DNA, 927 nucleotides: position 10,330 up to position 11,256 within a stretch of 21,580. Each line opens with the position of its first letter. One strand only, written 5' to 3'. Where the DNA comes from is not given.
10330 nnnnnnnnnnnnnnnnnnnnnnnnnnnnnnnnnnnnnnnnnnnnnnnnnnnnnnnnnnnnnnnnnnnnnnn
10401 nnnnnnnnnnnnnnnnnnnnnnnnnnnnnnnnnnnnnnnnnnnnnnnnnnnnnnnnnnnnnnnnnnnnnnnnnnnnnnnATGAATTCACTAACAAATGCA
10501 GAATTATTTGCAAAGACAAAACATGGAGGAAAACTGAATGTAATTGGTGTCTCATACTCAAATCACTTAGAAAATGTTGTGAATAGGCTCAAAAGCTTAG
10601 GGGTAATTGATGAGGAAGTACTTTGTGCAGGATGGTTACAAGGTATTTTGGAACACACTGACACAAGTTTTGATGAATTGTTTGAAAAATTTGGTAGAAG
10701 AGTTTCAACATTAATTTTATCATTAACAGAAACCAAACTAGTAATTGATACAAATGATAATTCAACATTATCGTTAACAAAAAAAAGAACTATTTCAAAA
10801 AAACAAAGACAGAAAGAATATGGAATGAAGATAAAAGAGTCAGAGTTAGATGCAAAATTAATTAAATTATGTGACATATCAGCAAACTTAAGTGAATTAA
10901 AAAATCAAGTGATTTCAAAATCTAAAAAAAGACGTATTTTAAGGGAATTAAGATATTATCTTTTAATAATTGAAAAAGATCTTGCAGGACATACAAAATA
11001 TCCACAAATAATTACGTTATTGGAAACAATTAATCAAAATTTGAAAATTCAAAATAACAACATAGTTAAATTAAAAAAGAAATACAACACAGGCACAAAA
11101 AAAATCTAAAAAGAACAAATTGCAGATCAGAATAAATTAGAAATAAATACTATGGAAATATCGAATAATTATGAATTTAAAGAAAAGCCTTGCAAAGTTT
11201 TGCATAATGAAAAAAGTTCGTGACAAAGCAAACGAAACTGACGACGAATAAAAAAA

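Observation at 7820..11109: Insulated two-gene module: zinc-ribbon-extended DEAH/DUF1998 helicase translationally coupled to a degenerate Mesh1/SpoT-type HD protein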

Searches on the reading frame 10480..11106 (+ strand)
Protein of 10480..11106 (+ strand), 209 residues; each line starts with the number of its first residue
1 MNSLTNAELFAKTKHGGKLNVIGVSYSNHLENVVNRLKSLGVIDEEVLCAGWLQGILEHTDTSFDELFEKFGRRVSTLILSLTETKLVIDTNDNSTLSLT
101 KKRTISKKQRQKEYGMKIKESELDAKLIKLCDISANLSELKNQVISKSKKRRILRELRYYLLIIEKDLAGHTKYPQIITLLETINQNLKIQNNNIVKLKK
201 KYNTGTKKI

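Call 7: search_protein_families(library=pfam, proteins=[window:10480-11106:+], max_evalue=0.01)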
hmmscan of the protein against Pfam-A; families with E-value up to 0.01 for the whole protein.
window:10480-11106:+ (209 aa): 1 family
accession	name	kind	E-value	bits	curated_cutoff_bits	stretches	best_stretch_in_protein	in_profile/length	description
PF13328.12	HD_4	-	1.7e-08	34.8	27.2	1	10-156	4-141/156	HD domain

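Call 8: search_protein_families(library=ncbifam, proteins=[window:10480-11106:+], max_evalue=0.1)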
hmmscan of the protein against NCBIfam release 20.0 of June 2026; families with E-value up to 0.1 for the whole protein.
window:10480-11106:+ (209 aa): 3 families
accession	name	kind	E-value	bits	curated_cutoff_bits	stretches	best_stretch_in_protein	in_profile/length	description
TIGR00691.1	spoT_relA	subfamily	2.3e-09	36.1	499.2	1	10-156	4-136/687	RelA/SpoT family protein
NF008303.0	PRK11092.1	equivalog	2.6e-06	25.9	947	1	3-157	22-162/702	bifunctional GTP diphosphokinase/guanosine-3',5'-bis pyrophosphate 3'-pyrophosphohydrolase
NF045780.1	TrlF_fam_ATP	equivalog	0.0022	16.7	350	1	90-204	427-544/944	TrlF family AAA-like ATPase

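Call 9: search_protein_families(library=padloc, proteins=[window:10480-11106:+], max_evalue=0.1)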
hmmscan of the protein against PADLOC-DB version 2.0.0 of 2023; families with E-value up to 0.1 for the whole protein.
window:10480-11106:+ (209 aa): 0 families

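Call 10: find_homologous_proteins(query=window:10480-11106:+)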
Query window:10480-11106:+ (209 aa): 1076 proteins with E <= 0.001 among 1423 candidates; the best 120 are listed.
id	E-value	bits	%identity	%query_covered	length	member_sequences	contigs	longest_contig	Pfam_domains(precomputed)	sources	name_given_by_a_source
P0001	3.0e-124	430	100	100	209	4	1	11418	PF13328.13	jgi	-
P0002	2.0e-120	417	97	100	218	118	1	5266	PF13328.13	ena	-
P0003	1.5e-119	415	97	100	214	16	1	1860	PF13328.13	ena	-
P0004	9.8e-119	412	96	100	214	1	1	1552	PF13328.13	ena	-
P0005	1.5e-118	411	96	100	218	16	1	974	PF13328.13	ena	-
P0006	3.0e-117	407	95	100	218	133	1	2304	PF13328.13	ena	-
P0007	1.6e-116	405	96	95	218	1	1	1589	PF13328.13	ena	-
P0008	1.1e-115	402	96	91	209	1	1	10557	PF13328.13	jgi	-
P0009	8.5e-115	399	94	100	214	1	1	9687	PF13328.13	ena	-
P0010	6.2e-114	396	94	91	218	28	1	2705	PF13328.13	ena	-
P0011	3.6e-113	394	93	95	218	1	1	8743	PF13328.13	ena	-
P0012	3.1e-106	371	96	90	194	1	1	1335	PF13328.13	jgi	-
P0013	1.1e-101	356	85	100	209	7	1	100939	PF13328.13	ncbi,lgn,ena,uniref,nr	ncbi:HD domain-containing protein [Nitrosopumilus sp. Nsub]|uniref:HD domain-containing protein n=1 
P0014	1.3e-99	350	81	100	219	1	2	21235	PF13328.13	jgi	-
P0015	2.2e-99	349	82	100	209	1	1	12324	PF13328.13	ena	-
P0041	5.1e-94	331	80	96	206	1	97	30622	PF13328.13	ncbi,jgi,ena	jgi:(p)ppGpp synthase/HD superfamily hydrolase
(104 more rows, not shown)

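Call 11: search_solved_structures(query=window:10480-11106:+, max_evalue=1, show_alignments=3)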
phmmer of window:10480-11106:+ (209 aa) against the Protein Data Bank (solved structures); distinct sequences matched with E-value up to 1: 18.
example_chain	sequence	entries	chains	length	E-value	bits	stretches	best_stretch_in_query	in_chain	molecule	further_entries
3nqw_A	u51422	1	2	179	2e-05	27.7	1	24-93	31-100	CG11900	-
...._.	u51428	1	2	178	2.7e-05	27.4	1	7-140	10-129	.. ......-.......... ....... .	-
5vxa_A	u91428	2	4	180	2.8e-05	27.3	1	7-140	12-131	Guanosine-3',5'-bis(diphosphate) 3'-pyrophosphohydrolase MESH1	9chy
4yf1_A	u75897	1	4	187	0.00038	23.6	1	14-88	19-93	Lmo0812 protein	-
8acu_A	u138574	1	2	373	0.0013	21.8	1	6-156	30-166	GTP pyrophosphokinase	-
6yxa_A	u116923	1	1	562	0.013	18.7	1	6-156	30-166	GTP pyrophosphokinase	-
5xnx_A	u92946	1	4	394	0.016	18.3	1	7-89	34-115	Bifunctional (p)ppGpp synthase/hydrolase RelA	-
7qoc_A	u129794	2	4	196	0.019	18.1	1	22-87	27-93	Guanosine polyphosphate pyrophosphohydrolases/synthetases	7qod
7oiw_A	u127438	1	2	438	0.02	18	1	12-89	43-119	GTP pyrophosphokinase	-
7qps_A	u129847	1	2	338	0.025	17.7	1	40-100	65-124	ACT domain protein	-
6s2t_A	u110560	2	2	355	0.039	17.1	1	6-155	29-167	(P)ppGpp synthetase I, SpoT/RelA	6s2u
7ohg_A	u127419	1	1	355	0.039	17.1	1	6-155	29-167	Guanosine-3',5'-bis(Diphosphate) 3'-pyrophosphohydrolase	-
6s2v_A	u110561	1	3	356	0.039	17.1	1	6-155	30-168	(P)ppGpp synthetase I, SpoT/RelA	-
7qpr_A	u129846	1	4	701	0.076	16.1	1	42-100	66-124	ACT domain protein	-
8fr8_I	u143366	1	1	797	0.22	14.6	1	7-88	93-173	GTP pyrophosphokinase RelA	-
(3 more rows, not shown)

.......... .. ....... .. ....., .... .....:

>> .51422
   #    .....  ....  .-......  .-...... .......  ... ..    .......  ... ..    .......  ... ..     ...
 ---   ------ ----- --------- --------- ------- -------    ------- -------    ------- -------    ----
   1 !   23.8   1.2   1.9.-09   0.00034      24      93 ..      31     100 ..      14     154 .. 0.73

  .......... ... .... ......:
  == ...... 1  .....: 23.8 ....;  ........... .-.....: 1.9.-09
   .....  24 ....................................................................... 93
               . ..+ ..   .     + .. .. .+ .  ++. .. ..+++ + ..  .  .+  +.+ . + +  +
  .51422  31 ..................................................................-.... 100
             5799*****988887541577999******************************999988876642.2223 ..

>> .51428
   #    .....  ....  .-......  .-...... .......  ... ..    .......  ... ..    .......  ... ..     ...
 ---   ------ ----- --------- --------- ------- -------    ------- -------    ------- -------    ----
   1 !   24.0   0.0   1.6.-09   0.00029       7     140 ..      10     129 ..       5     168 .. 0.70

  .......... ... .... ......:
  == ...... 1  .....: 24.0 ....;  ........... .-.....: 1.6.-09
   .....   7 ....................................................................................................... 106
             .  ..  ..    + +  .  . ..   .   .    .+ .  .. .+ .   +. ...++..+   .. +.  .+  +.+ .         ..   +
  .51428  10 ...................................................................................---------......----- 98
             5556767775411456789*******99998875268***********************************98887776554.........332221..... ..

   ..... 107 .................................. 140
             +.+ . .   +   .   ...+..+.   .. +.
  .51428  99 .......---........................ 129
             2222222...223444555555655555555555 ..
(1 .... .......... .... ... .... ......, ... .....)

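Call 18: find_encoding_contigs(protein=P0013, flank=8000, max_places=3)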
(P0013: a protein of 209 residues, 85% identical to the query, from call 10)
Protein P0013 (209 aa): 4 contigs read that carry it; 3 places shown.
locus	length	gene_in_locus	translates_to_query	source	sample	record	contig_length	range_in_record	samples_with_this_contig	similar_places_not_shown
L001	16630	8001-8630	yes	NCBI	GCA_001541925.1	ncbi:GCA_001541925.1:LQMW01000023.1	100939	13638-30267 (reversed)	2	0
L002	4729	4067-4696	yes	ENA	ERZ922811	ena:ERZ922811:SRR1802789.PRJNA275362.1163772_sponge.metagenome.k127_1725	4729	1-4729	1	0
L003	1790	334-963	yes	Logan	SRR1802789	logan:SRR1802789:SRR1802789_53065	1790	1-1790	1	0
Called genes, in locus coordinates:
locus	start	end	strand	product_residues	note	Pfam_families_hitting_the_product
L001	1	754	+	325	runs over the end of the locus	PF04055:Radical_SAM, PF06968:BATS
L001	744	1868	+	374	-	PF00155:Aminotran_1_2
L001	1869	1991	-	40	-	-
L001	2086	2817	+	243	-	PF02683:DsbD_TM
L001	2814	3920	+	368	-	PF00578:AhpC-TSA (weak), PF08534:Redoxin, PF13905:Thioredoxin_8 (faint), PF17991:Thioredoxin_10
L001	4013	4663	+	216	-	-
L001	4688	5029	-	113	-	-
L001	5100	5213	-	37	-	-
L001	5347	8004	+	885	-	PF00270:DEAD, PF04851:ResIII, PF00271:Helicase_C, PF09369:MZB (weak)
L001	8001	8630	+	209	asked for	PF13328:HD_4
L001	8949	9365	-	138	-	PF04027:DUF371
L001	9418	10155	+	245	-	PF10584:Proteasome_A_N, PF00227:Proteasome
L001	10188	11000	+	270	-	PF02598:Methyltrn_RNA_3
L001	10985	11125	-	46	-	-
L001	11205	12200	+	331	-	PF00297:Ribosomal_L3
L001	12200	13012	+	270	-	PF00573:Ribosomal_L4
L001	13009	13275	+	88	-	PF00276:Ribosomal_L23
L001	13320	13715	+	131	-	PF00203:Ribosomal_S19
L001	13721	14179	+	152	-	PF00237:Ribosomal_L22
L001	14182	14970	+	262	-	PF07650:KH_2, PF00189:Ribosomal_S3_C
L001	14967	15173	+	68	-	PF00831:Ribosomal_L29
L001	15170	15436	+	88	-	PF01868:RNase_P-MRP_p29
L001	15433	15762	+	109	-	PF00366:Ribosomal_S17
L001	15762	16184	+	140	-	PF00238:Ribosomal_L14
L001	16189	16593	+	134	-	PF16906:Ribosomal_L26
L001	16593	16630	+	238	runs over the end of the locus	PF08071:RS4NT, PF00900:Ribosomal_S4e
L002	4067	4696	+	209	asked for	PF13328:HD_4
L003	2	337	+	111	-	?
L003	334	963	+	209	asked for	PF13328:HD_4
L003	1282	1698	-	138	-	PF04027:DUF371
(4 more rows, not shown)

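Call 19: search_protein_representatives(protein=window:10480-11106:+)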
Query: 209 residues. Proteins with E-value up to 0.001 (for the whole library): 963; up to 1e-10: 67; up to 1e-30: 9. The best 150 are listed.
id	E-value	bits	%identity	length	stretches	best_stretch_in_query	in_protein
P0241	2.6e-90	317.6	73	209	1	2-203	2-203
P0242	1.2e-73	263.3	86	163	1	38-190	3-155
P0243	7.6e-50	185.7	82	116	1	2-112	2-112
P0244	1.5e-47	178.2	58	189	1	4-198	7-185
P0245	4.0e-45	170.3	95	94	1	116-209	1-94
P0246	7.7e-38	146.5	76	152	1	58-154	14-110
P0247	9.1e-38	146.3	69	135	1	94-202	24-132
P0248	1.2e-32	129.6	81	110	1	2-83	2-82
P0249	3.9e-31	124.7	73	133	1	1-86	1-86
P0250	1.1e-29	120.0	46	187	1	5-163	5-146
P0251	1.2e-29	119.8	42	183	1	3-187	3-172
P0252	2.0e-27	112.6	94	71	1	145-208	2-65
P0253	2.0e-25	106.1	40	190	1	7-186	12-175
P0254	3.5e-25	105.3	44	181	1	28-194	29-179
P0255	8.9e-24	100.7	37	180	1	5-195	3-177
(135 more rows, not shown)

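Call 23: find_related_loci(query=A2, collection=genome_contigs, flank=10000)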
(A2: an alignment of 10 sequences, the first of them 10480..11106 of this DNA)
Query A2 (209 aa) in genome_contigs; peptide patterns used: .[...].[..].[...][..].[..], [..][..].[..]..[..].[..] (x = any residue, [..] = any of these).
383 stretches matched a pattern; 261 encode a relative of the query (tblastn E <= 1e-3); the best 80 are kept; 80 distinct loci.
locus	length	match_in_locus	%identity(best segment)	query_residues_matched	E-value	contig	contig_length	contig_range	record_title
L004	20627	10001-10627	85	1-209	1e-111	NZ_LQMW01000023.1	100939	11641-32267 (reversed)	Nitrosopumilus sp. Nsub 35419, whole genome shotgun sequence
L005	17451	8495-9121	81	1-209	3e-107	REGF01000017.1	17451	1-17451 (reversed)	MAG: Candidatus Nitrosomarinus sp. isolate GoM_MAG2 NODE_1253_length_17451_cov_5.976391, whole genome shotgun sequence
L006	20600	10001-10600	79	1-200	3e-101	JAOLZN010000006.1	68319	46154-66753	Nitrosopumilus sp. isolate AH-558-J19 AH-558-J19_NODE_6, whole genome shotgun sequence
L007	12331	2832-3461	77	1-208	1e-99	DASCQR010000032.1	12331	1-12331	MAG TPA_asm: Nitrosopumilus sp. isolate Fu_MAG_75 c_000000596105, whole genome shotgun sequence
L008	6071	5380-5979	75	1-200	3e-93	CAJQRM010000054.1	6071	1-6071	MAG: uncultured Candidatus Nitrosopumilus sp. isolate RIS_SAG_08 genome assembly, contig: c_000000000632, whole genome s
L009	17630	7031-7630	73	1-200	3e-88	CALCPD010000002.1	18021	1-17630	MAG TPA_asm: uncultured Nitrosopumilaceae archaeon isolate SRR5821798_bin.55_CONCOCT_v1.1_MAG genome assembly, contig: E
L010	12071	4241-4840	74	1-200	5e-87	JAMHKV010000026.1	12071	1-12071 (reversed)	MAG: Nitrosopumilus sp. isolate BS16-187 BS16-187-c26, whole genome shotgun sequence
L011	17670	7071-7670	73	1-200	4e-85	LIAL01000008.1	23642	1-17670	MAG: Nitrosopumilus sp. BACL13 MAG-121220-bin23 contig00086.0_to_1_1_121220-bin23, whole genome shotgun sequence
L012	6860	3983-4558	72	1-192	5e-84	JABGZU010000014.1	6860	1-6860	MAG: Nitrosopumilus sp. isolate SI036_bin4 k141_699744, whole genome shotgun sequence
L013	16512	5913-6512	73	1-200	8e-84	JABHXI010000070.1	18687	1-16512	MAG: Nitrosopumilus sp. isolate SI047_bin32 k141_333409, whole genome shotgun sequence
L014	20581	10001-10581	75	1-194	1e-74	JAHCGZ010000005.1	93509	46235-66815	MAG: Candidatus Nitrosopumilus limneticus isolate AOA-LC4 TLCC00005, whole genome shotgun sequence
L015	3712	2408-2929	55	6-196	1e-63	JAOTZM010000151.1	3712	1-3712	MAG: Nitrosopumilus sp. isolate 21_July_SF_Bin12 21_July_SF_Bin12_scaffold_4393_c1, whole genome shotgun sequence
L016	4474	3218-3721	57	6-189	2e-60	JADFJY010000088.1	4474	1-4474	MAG: Thaumarchaeota archaeon isolate B44T3L14 B44T3L14_NODE22084, whole genome shotgun sequence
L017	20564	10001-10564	54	6-209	8e-60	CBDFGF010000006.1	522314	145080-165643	MAG: Nitrosopumilus sp. isolate a36a2841-119c-4c6a-b68b-3669e44482b6 genome assembly, contig: contig_6, whole genome sho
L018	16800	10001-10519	54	1-189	1e-58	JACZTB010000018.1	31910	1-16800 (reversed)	MAG: Thaumarchaeota archaeon isolate B12T1B11 B12T1B11_NODE202, whole genome shotgun sequence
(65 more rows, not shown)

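Call 39: find_homologous_proteins(query=A2, max_evalue=0.00001)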
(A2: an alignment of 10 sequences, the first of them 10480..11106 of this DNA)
Query A2 (10 sequences) (209 aa, profile of the alignment): 1921 proteins with E <= 0.00001 among 6544 candidates; the best 120 are listed.
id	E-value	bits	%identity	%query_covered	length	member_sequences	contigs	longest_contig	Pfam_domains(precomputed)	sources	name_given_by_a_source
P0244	2.8e-83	296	54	88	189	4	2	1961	PF13328.13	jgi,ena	-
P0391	9.1e-82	291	53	88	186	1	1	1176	PF13328.13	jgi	-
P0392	1.1e-81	291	55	88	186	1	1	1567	PF13328.13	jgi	-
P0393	1.6e-81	291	54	90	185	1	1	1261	PF13328.13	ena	-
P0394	1.7e-81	290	53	94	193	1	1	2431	PF13328.13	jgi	-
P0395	2.1e-81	290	53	90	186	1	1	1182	PF13328.13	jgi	-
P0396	2.3e-81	290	53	96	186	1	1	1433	PF13328.13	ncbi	-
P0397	3.4e-81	289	55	90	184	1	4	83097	PF13328.13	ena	-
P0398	3.8e-81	289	54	94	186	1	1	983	PF13328.13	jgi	-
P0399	3.9e-81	289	53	90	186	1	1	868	PF13328.13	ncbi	-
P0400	5.1e-81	289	58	89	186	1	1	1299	PF13328.13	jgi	-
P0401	6.6e-81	289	53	95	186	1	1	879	PF13328.13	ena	-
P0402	7.0e-81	288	52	96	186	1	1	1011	PF13328.13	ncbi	-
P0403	7.4e-81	288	53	90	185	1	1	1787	PF13328.13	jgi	-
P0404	7.5e-81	288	54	94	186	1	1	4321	PF13328.13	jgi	-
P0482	9.8e-77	275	48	89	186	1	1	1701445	PF13328.13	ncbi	ncbi:HD domain-containing protein [Nitrosopumilus sp. S4]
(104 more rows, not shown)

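Call 43: find_encoding_contigs(protein=P0482, flank=6000, max_places=1)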
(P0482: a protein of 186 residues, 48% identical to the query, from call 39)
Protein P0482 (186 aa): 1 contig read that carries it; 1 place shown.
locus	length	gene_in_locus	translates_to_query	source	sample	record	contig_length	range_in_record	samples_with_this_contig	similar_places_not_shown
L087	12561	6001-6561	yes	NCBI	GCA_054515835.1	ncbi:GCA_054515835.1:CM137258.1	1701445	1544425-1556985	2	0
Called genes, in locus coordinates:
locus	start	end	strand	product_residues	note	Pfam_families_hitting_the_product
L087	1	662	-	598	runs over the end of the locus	PF00512:HisKA, PF02518:HATPase_c, PF14501:HATPase_c_5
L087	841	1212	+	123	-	PF00072:Response_reg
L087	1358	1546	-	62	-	-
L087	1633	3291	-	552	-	PF14072:DndB (weak)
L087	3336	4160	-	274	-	PF01555:N6_N4_Mtase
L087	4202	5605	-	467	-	PF01555:N6_N4_Mtase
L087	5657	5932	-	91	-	-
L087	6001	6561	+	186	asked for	PF13328:HD_4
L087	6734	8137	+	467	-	PF23023:Anti-Pycsar_Apyc1 (faint), PF12706:Lactamase_B_2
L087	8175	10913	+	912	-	PF00270:DEAD, PF04851:ResIII, PF18766:SWI2_SNF2, PF00271:Helicase_C (weak), PF08463:EcoEI_R_C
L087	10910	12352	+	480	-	PF01420:Methylase_S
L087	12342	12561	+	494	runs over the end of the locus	PF12161:HsdM_N, PF02384:N6_Mtase, PF01170:UPF0020 (weak), PF07669:Eco57I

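Call 51: predict_structure(alignment_id=A3)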
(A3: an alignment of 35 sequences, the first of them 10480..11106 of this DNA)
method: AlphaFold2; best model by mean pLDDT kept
length: 209 residues; sequences in the alignment: 35
mean_pLDDT: 87.0   pTM: 0.84
mean pLDDT of the five models: 87.0, 86.3, 86.1, 86.0, 85.4
residues with pLDDT >= 90: 138; 70-90: 40; 50-70: 24; < 50: 7
segments of 3 or more residues with pLDDT < 50: 95-97, 206-209
pLDDT, mean of each block of 10 residues (from residue 1): 92 92 93 97 97 93 92 96 75 53 76 93 96 96 89 95 90 87 95 77 48
secondary structure, 60 per line:
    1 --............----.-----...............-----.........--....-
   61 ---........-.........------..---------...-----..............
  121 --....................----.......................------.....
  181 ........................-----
elements in order: H3-14 H26-39 H45-53 H56-59 H64-71 H73-81 E99-101 H107-120 H123-142 H147-169 H176-204

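Call 54: fold_search(model_id=the predicted structure, library=pdb)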
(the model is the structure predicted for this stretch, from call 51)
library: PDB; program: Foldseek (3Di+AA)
matches with E <= 10: 704; with E <= 0.001: 29
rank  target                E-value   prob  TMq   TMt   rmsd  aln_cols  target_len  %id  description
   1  3nqw_A                3.8e-07  1.00  0.68  0.79   2.9       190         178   21  A metazoan ortholog of SpoT hydrolyzes ppGpp and plays a role in starvation responses (released 2010-09-08)
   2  9chy_A                1.2e-06  1.00  0.68  0.78   3.0       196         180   26  Crystal structure of the human MESH1 (D66K)-PAPS complex (released 2025-12-10)
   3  9chy_B                1.3e-06  1.00  0.67  0.78   3.5       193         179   25  Crystal structure of the human MESH1 (D66K)-PAPS complex (released 2025-12-10)
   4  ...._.                1.9e-06  1.00  0.67  0.78   3.5       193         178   25  A metazoan ortholog of SpoT hydrolyzes ppGpp and plays a role in starvation responses (released 2010-09-08)
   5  5vxa_A                2.5e-06  1.00  0.68  0.78   3.2       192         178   24  Structure of the human Mesh1-NADPH complex (released 2018-05-23)
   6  6yvc_B                7.6e-06  1.00  0.68  0.81   2.9       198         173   21  Crystal structure of the small alarmone hydrolase (SAH) of Pseudomonas aeruginosa (released 2021-05-12)
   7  6yvc_C                1.4e-05  1.00  0.68  0.80   3.0       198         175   21  Crystal structure of the small alarmone hydrolase (SAH) of Pseudomonas aeruginosa (released 2021-05-12)
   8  7qod_A                1.9e-05  1.00  0.67  0.73   4.0       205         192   21  Native structure of a small alarmone hydrolase (RelH) from Corynebacterium glutamicum (released 2022-07-13)
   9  6yvc_A                2.2e-05  1.00  0.67  0.79   3.9       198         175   22  Crystal structure of the small alarmone hydrolase (SAH) of Pseudomonas aeruginosa (released 2021-05-12)
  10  7qoc_A                2.2e-05  1.00  0.65  0.70   4.4       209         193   21  Se-Met derivative structure of a small alarmone hydrolase (RelH) from Corynebacterium glutamicum (released 2022-07-13)
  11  7qoc_B                2.4e-05  1.00  0.63  0.70   4.4       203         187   22  Se-Met derivative structure of a small alarmone hydrolase (RelH) from Corynebacterium glutamicum (released 2022-07-13)
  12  6z3o_BBB              3.4e-05  1.00  0.64  0.74   3.6       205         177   21  The E74Q mutant of Small Alarmone Hydrolase SAH from Pseudomonas aeruginosa PAO1 (released 2021-01-27)
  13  6yvc_D                4.1e-05  1.00  0.66  0.79   3.2       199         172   22  Crystal structure of the small alarmone hydrolase (SAH) of Pseudomonas aeruginosa (released 2021-05-12)
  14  6z3o_AAA              4.5e-05  1.00  0.68  0.79   3.2       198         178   22  The E74Q mutant of Small Alarmone Hydrolase SAH from Pseudomonas aeruginosa PAO1 (released 2021-01-27)
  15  6z3n_AAA              4.7e-05  1.00  0.68  0.79   3.4       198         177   22  Apo Structure of a Hydrolase from Pseudomonas aeruginosa PAO1 (released 2021-06-09)
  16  7qod_B                4.9e-05  1.00  0.66  0.75   3.5       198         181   22  Native structure of a small alarmone hydrolase (RelH) from Corynebacterium glutamicum (released 2022-07-13)
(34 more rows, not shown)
